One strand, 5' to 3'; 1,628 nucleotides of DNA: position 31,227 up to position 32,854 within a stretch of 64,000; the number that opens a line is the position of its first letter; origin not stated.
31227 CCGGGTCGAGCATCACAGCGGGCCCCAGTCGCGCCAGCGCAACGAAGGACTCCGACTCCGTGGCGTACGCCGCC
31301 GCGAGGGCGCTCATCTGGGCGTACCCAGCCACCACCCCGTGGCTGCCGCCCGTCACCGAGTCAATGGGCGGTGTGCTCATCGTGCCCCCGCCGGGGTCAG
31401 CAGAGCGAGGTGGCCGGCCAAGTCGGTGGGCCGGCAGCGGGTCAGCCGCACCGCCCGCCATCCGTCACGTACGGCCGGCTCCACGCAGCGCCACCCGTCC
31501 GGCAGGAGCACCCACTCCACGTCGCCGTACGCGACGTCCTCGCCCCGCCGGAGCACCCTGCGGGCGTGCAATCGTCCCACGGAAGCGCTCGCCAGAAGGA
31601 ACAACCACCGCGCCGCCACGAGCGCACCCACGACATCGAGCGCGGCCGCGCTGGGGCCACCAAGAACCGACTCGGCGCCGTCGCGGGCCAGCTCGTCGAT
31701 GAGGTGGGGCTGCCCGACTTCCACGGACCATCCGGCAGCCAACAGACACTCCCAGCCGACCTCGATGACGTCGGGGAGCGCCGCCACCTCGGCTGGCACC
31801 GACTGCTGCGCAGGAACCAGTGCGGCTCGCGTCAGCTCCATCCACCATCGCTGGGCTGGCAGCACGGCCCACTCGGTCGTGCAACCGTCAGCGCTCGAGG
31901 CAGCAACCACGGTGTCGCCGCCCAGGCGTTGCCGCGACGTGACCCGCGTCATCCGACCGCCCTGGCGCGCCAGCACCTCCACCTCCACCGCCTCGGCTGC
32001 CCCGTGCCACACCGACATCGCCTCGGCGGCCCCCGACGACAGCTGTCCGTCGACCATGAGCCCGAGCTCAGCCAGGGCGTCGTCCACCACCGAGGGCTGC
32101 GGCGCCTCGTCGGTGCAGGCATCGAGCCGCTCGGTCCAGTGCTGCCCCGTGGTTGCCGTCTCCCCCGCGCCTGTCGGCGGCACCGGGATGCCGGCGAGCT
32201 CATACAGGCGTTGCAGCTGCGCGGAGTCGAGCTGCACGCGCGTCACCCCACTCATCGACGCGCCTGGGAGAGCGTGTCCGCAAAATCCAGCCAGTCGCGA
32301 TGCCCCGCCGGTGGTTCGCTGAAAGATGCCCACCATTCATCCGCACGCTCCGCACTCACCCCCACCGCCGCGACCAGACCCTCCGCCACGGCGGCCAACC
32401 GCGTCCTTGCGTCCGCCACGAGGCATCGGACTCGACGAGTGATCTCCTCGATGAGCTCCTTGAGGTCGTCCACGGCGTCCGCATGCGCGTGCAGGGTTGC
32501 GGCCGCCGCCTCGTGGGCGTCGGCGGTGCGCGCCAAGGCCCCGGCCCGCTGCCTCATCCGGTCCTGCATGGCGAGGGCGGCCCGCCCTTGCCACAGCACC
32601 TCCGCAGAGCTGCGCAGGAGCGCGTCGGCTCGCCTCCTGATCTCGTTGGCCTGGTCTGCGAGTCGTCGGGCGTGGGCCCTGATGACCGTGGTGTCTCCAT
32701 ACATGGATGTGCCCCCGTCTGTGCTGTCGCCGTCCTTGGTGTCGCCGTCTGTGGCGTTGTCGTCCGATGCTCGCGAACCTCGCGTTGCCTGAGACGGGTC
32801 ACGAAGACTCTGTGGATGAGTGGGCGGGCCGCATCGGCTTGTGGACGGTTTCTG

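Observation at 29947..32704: Translationally coupled cassette: WxG helical protein, EspG-like protein, and a helical-N-terminus / lipase-type hydrolase. Candidate secreted-effector module with no secretion locus in view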

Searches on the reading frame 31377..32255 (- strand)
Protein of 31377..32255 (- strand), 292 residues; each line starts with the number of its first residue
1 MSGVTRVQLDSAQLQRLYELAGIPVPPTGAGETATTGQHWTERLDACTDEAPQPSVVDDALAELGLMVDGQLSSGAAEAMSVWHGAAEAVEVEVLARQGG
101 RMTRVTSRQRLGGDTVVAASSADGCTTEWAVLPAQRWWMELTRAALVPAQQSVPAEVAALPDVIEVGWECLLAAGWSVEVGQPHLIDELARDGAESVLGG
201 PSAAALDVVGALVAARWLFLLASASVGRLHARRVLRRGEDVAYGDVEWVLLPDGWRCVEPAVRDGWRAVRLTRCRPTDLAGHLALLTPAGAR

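Call 3: search_protein_families(library=pfam, proteins=[window:31377-32255:-], max_evalue=1)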
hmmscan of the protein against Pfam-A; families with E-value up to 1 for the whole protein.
window:31377-32255:- (292 aa): 0 families

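Call 4: search_protein_families(library=ncbifam, proteins=[window:31377-32255:-], max_evalue=1)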
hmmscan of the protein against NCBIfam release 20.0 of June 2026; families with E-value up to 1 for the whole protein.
window:31377-32255:- (292 aa): 0 families

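Call 10: find_homologous_proteins(query=window:31377-32255:-)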
Query window:31377-32255:- (292 aa): 4 proteins with E <= 0.001 among 8000 candidates.
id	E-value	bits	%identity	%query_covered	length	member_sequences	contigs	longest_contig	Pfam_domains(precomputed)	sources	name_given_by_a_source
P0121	4.8e-185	632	100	100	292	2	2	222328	-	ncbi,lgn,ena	-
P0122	9.6e-44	168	42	98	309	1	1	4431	-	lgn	-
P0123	7.2e-32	129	37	96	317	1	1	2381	-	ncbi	-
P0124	3.1e-31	127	37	96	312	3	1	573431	-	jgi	jgi:hypothetical protein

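Call 26: predict_structure(alignment_id=A2)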
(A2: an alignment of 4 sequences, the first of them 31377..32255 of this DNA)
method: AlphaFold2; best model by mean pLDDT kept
length: 292 residues; sequences in the alignment: 4
mean_pLDDT: 79.3   pTM: 0.73
mean pLDDT of the five models: 79.3, 62.2, 62.1, 58.6, 50.6
residues with pLDDT >= 90: 87; 70-90: 148; 50-70: 27; < 50: 30
segments of 3 or more residues with pLDDT < 50: 27-49, 288-292
pLDDT, mean of each block of 10 residues (from residue 1): 76 88 62 29 41 85 93 92 85 79 82 89 80 84 64 82 92 90 89 78 92 92 87 82 84 88 86 80 57 29
secondary structure, 60 per line:
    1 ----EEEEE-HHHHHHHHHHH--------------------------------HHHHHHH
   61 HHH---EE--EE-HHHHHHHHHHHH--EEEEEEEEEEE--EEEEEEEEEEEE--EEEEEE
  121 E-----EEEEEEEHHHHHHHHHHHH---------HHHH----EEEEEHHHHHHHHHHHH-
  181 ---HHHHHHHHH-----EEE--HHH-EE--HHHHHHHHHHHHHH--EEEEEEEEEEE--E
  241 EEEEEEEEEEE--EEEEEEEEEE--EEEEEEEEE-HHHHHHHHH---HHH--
elements in order: E5-9 H11-21 H54-63 H74-85 E88-98 E101-112 E115-121 E127-133 H134-145 H155-158 E163-167 H168-179 H184-192 E198-200 H211-224 E227-237 E240-251 E254-263 E266-274 H276-284

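Call 27: search_protein_representatives(alignment_id=A2)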
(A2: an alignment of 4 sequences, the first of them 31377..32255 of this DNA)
Query: 4 sequences, 311 profile positions. Proteins with E-value up to 0.001 (for the whole library): 189; up to 1e-10: 119; up to 1e-30: 14. The best 150 are listed.
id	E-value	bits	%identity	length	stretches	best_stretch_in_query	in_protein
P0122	2.6e-131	454.0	-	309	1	1-310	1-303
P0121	1.5e-128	444.9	-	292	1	14-310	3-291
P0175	6.9e-124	429.6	-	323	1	1-311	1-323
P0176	8.4e-94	330.7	-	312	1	8-310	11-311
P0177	4.5e-88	311.9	-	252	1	69-311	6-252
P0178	6.4e-86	304.8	-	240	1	1-221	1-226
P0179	5.5e-85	301.8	-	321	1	3-310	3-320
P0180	1.5e-83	297.0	-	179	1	135-311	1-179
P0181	2.7e-67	243.7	-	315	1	6-306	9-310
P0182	3.1e-64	233.6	-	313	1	5-310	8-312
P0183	8.9e-39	150.0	-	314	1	15-310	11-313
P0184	6.7e-37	143.8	-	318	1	10-309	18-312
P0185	8.4e-33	130.4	-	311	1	15-308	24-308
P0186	4.2e-32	128.1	-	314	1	16-308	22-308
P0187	3.9e-30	121.6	-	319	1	16-308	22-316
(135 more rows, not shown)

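Call 30: fold_search(model_id=the predicted structure, library=pdb)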
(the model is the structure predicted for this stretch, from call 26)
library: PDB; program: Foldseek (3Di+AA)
matches with E <= 10: 1116; with E <= 0.001: 23
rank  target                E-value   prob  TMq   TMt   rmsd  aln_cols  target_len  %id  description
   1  4l4w_B                2.2e-11  1.00  0.56  0.61   7.3       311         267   13  Structure of EspG3 chaperone from the type VII (ESX-3) secretion system (released 2014-06-11)
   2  4w4j_A                4.0e-11  1.00  0.64  0.69   5.3       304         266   12  Crystal structure of EspG3 from the ESX-3 type VII secretion system of M. smegmatis (released 2014-10-01)
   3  4w4j_B                5.3e-11  1.00  0.57  0.62   7.4       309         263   15  Crystal structure of EspG3 from the ESX-3 type VII secretion system of M. smegmatis (released 2014-10-01)
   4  4w4i                  1.4e-10  1.00  0.61  0.65   5.6       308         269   13  Crystal structure of EspG3 from the ESX-3 type VII secretion system of M. tuberculosis (released 2014-10-01)
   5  5xfs_C                3.4e-10  1.00  0.58  0.61   6.3       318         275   14  Crystal structure of PE8-PPE15 in complex with EspG5 from M. tuberculosis (released 2017-08-30)
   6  4rcl_A                4.2e-10  1.00  0.57  0.64   7.6       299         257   13  Structure of EspG3 chaperone from the type VII (ESX-3) secretion system, space group P43212 (released 2015-09-16)
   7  4w4l_C                9.8e-10  1.00  0.58  0.57   7.8       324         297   13  Crystal structure of EspG5 in complex with PE25 and PPE41 from the ESX-5 type VII secretion system of M. tuberculosis (released 2014-10-01)
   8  5sxl                  1.7e-09  1.00  0.61  0.64   6.7       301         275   14  Structure of EspG3 chaperone from the type VII (ESX-3) secretion system, space group P3221 (released 2016-08-24)
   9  6vj5_C                2.4e-09  1.00  0.61  0.62   7.4       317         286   14  Structure of PE25-PPE41(A124L) in complex with EspG5 chaperone from the type VII (ESX-5) secretion system (released 2021-01-27)
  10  6uuj_C                2.5e-09  1.00  0.52  0.58   8.3       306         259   16  Structure of PE5-PPE4-EspG3 complex from the type VII (ESX-3) secretion system, space group P212121 (released 2020-01-29)
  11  4kxr_C                4.0e-09  1.00  0.62  0.66   6.0       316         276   13  Structure of the Mycobacterium tuberculosis type VII secretion system chaperone EspG5 in complex with PE25-PPE41 dimer (released 2014-05-28)
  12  5xkl                  4.4e-09  1.00  0.58  0.62   6.1       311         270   13  Crystal structure of Rv0289/EspG3 from the ESX-3 type VII secretion system of M. tuberculosis (released 2018-05-16)
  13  6vhr_C                4.7e-09  1.00  0.59  0.65   6.0       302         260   14  Structure of PE5-PPE4-EspG3 complex from the type VII (ESX-3) secretion system, space group I422 (released 2020-01-29)
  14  4l4w_A                1.1e-08  1.00  0.57  0.63   6.7       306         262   14  Structure of EspG3 chaperone from the type VII (ESX-3) secretion system (released 2014-06-11)
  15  5dlb                  4.4e-08  1.00  0.54  0.59   5.9       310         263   14  Crystal structure of chaperone EspG3 of ESX-3 type VII secretion system from Mycobacterium marinum M (released 2015-09-23)
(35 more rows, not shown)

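Call 36: search_protein_families(library=pfam, alignment_id=A4, max_evalue=0.1)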
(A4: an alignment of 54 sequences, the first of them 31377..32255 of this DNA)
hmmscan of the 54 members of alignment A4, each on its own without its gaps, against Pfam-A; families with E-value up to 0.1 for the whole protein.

A. member 1, window:31377-32255:- (292 aa): 0 families

B. families by the number of members that match (of 54 scanned): 1 family
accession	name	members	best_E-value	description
PF14011.11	ESX-1_EspG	11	9.7e-10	EspG family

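Call 40: search_solved_structures(query=A4, max_evalue=1, show_alignments=1)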
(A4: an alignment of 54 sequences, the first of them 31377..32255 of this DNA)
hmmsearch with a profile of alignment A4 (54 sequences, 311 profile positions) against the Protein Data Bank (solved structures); distinct sequences matched with E-value up to 1: 2.
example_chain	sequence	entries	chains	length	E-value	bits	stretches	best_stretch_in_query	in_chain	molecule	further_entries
5dlb_A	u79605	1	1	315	0.16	15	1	73-117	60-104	chaperone EspG3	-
6uuj_C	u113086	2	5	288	0.25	14.4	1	74-118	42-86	ESX-3 secretion-associated protein EspG3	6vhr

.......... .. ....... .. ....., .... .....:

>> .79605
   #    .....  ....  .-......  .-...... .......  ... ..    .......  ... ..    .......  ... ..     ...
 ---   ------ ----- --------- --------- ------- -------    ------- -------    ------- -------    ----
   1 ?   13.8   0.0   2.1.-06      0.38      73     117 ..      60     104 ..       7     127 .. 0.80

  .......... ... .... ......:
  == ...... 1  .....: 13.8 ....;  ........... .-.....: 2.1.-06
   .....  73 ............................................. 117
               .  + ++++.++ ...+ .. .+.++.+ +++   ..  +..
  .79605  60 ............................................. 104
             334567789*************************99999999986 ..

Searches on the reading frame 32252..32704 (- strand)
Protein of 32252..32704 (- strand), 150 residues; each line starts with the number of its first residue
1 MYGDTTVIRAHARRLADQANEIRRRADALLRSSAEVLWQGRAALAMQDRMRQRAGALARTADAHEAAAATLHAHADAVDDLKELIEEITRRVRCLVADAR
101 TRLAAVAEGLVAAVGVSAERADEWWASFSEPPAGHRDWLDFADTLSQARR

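Call 3: search_protein_families(library=pfam, proteins=[window:32252-32704:-], max_evalue=1)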
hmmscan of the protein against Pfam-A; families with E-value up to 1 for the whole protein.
window:32252-32704:- (150 aa): 10 families
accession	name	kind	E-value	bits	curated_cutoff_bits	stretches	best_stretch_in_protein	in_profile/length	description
PF21725.3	T7SS_signal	-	0.0002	21.7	27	1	2-79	70-146/241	Putative T7SS secretion signal domain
PF22699.1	GMIP-like_FCH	-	0.00049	19.9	27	1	45-130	176-261/283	GEM-interacting protein-like, FCH domain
PF10814.13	CwsA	-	0.008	16.9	26.7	1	43-116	35-111/134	Cell wall synthesis protein CwsA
PF00823.25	PPE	-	0.017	15.6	26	1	13-78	31-96/165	PPE family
PF06013.18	WXG100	-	0.023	15.4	27.3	1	6-80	7-83/86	Proteins of 100 residues with WXG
PF23735.1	KIF9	-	0.037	14.6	31.9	1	10-103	32-123/140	Kinesin-like protein KIF9 domain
PF13245.12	AAA_19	-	0.077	13.6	25.1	1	3-81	23-78/134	AAA domain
PF10168.15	Nup88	-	0.1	10.8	24.4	1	7-74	575-643/702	Nuclear pore component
PF01442.23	Apolipoprotein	-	0.22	11.7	90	1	18-128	89-188/190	Apolipoprotein A1/A4/E domain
PF18879.6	EspA_EspE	-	0.46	11.4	27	1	14-85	11-82/84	EspA/EspE family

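Call 4: search_protein_families(library=ncbifam, proteins=[window:32252-32704:-], max_evalue=1)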
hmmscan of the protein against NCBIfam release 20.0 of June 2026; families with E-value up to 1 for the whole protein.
window:32252-32704:- (150 aa): 4 families
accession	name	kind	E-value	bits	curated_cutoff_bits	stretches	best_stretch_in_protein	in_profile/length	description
TIGR03930.1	WXG100_ESAT6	subfamily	0.00076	19.6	44.85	1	5-80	6-83/90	WXG100 family type VII secretion target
TIGR00996.1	Mtu_fam_mce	paralog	0.0029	16.8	140.5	1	48-122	202-276/291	MCE family protein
NF033914.0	antiphage_ZorA_1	subfamily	0.025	12.9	190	1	14-129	455-566/619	anti-phage ZorAB system protein ZorA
NF010501.0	PRK13920.1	subfamily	0.034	13.8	225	1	52-142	29-119/213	putative anti-sigmaE protein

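Call 11: find_homologous_proteins(query=window:32252-32704:-)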
Query window:32252-32704:- (150 aa): 50 proteins with E <= 0.001 among 2867 candidates.
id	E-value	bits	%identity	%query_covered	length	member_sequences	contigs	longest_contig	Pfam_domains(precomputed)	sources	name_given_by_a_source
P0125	6.5e-86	303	100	100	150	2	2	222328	-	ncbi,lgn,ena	-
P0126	1.2e-55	205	69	100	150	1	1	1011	-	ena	-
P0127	1.8e-38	150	56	97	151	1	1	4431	-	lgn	-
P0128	1.5e-26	111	49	93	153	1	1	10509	PF21725.4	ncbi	ncbi:MAG: hypothetical protein ABIO16_18615 [Nocardioides sp.]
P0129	1.9e-26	111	53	94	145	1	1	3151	-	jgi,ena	jgi:hypothetical protein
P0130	3.4e-26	110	51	94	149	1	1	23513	PF21725.4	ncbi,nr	ncbi:MAG: hypothetical protein JWO11_2848 [Nocardioides sp.]|nr:hypothetical protein [Nocardioides s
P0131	2.1e-25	107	48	94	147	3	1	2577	-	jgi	jgi:hypothetical protein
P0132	2.1e-25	107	49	94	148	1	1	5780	PF21725.4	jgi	jgi:hypothetical protein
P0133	3.2e-25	107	47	94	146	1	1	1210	-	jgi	-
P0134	9.8e-25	105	47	93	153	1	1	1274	PF21725.4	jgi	jgi:hypothetical protein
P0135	5.0e-24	103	47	93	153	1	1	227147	-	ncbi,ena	-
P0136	1.4e-23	101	46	93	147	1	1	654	-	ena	-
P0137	2.1e-23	101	47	94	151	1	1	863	-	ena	-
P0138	3.0e-23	100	46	93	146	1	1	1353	PF21725.4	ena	-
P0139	3.3e-23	100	48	94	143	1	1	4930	-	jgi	jgi:hypothetical protein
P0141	1.8e-22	98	47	94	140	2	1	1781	PF21725.4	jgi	jgi:hypothetical protein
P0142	2.6e-22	97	49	93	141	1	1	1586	PF21725.4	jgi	jgi:hypothetical protein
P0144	3.7e-22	97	46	93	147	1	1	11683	PF21725.4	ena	-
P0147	3.3e-21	94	43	93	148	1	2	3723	PF21725.4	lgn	-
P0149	6.6e-21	93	48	94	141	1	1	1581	PF21725.4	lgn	-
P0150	7.1e-21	93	45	94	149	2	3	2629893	PF21725.4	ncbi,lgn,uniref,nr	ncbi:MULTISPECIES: WXG100 family type VII secretion target [unclassified Nocardioides]|uniref:WXG100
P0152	2.3e-20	91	48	94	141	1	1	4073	PF21725.4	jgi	jgi:hypothetical protein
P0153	2.3e-20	91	50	94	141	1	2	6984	PF21725.4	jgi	jgi:hypothetical protein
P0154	5.0e-20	90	45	94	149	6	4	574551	PF21725.4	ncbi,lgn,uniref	ncbi:hypothetical protein ACOACQ_13660 [Nocardioides sp. CPCC 206347]|uniref:hypothetical protein n=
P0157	2.3e-19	88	48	93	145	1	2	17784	PF21725.4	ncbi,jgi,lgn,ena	-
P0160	5.0e-19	87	46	94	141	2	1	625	PF21725.4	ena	-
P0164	7.0e-18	83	41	94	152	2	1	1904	PF21725.4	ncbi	-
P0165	9.0e-18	83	46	94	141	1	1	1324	PF21725.4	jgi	jgi:hypothetical protein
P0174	9.7e-10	57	42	94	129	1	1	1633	PF25547.2,PF21725.4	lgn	-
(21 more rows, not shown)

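Call 13: search_protein_families(library=pfam, alignment_id=A1, max_evalue=0.01)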
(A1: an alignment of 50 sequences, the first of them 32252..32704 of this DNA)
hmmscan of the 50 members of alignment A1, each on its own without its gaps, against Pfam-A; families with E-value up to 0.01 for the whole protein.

A. member 1, window:32252-32704:- (150 aa): 3 families
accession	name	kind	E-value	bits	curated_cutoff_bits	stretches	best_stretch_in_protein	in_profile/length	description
PF21725.3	T7SS_signal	-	0.0002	21.7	27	1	2-79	70-146/241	Putative T7SS secretion signal domain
PF22699.1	GMIP-like_FCH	-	0.00049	19.9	27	1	45-130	176-261/283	GEM-interacting protein-like, FCH domain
PF10814.13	CwsA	-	0.008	16.9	26.7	1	43-116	35-111/134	Cell wall synthesis protein CwsA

B. families by the number of members that match (of 50 scanned): 25 families
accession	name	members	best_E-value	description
PF21725.3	T7SS_signal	45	2.1e-07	Putative T7SS secretion signal domain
PF06013.18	WXG100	14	0.0003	Proteins of 100 residues with WXG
PF00823.25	PPE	11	0.00038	PPE family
PF18879.6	EspA_EspE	9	0.00056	EspA/EspE family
PF25547.1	WXG100_2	7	3.1e-06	WXG100 like domain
PF19542.4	DUF6066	4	0.0016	Family of unknown function (DUF6066)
PF07889.17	DUF1664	2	0.0035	Protein of unknown function (DUF1664)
PF06008.19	Laminin_I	2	0.0052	Laminin Domain I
PF06810.17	Phage_scaffold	1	5.4e-05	Phage capsid assembly scaffolding protein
PF22699.1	GMIP-like_FCH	1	0.00049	GEM-interacting protein-like, FCH domain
PF23991.1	DUF7310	1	0.0009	Coiled-coil region of unknown function (DUF7310)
PF05531.17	NPV_P10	1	0.0013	Nucleopolyhedrovirus P10 protein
PF01442.23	Apolipoprotein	1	0.0017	Apolipoprotein A1/A4/E domain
PF04849.18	HAP1_N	1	0.0027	HAP1 N-terminal conserved region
PF08614.16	ATG16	1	0.0034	Autophagy protein 16 (ATG16)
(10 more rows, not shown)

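Call 14: search_solved_structures(query=A1, max_evalue=1, show_alignments=2)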
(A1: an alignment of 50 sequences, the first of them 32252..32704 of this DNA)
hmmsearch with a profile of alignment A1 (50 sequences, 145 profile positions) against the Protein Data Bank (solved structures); distinct sequences matched with E-value up to 1: 16.
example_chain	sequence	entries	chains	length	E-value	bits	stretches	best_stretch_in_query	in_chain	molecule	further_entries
4xa1_A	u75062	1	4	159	0.045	17.2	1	55-98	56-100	Gp7-MYH7(1173-1238)-EB1 chimera protein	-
9cfs_A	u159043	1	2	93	0.087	16.3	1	11-83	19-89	Long regulatory protein rop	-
4qkw_A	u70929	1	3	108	0.15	15.5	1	44-124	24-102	Muscle-related coiled-coil protein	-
5eza_A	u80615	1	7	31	0.29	14.6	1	48-72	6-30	CC-Hept-C-H-I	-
3g67_A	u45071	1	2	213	0.34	14.4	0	14-87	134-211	Methyl-accepting chemotaxis protein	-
5ezc_A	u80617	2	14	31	0.41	14.1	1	48-72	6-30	CC-Hept-C-H-E | CC-Hept-bMeCys-His-Glu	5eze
5j0k_A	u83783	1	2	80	0.42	14.1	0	5-53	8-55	designed protein 2L4HC2_23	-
3ogi_B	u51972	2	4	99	0.43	14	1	4-84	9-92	Putative ESAT-6-like protein 7 | ESAT-6-like protein 7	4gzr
9r1j_A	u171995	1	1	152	0.46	14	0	49-99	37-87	sc-apCC-4-NR-1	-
8i3e_A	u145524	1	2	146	0.51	13.8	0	25-116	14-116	ELKS/Rab6-interacting/CAST family member 1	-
6egc_A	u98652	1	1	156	0.53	13.8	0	5-53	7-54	SC_2L4HC2_23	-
3tnu_B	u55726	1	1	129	0.77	13.2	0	44-120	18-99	Keratin, type II cytoskeletal 5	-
7p83_A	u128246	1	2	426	0.79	13.2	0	67-102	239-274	S-adenosylmethionine synthase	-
4zu2_A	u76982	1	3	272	0.82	13.1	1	42-101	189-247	Putative isohexenylglutaconyl-CoA hydratase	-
3g6b_A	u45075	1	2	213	0.91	13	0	14-87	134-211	Methyl-accepting chemotaxis protein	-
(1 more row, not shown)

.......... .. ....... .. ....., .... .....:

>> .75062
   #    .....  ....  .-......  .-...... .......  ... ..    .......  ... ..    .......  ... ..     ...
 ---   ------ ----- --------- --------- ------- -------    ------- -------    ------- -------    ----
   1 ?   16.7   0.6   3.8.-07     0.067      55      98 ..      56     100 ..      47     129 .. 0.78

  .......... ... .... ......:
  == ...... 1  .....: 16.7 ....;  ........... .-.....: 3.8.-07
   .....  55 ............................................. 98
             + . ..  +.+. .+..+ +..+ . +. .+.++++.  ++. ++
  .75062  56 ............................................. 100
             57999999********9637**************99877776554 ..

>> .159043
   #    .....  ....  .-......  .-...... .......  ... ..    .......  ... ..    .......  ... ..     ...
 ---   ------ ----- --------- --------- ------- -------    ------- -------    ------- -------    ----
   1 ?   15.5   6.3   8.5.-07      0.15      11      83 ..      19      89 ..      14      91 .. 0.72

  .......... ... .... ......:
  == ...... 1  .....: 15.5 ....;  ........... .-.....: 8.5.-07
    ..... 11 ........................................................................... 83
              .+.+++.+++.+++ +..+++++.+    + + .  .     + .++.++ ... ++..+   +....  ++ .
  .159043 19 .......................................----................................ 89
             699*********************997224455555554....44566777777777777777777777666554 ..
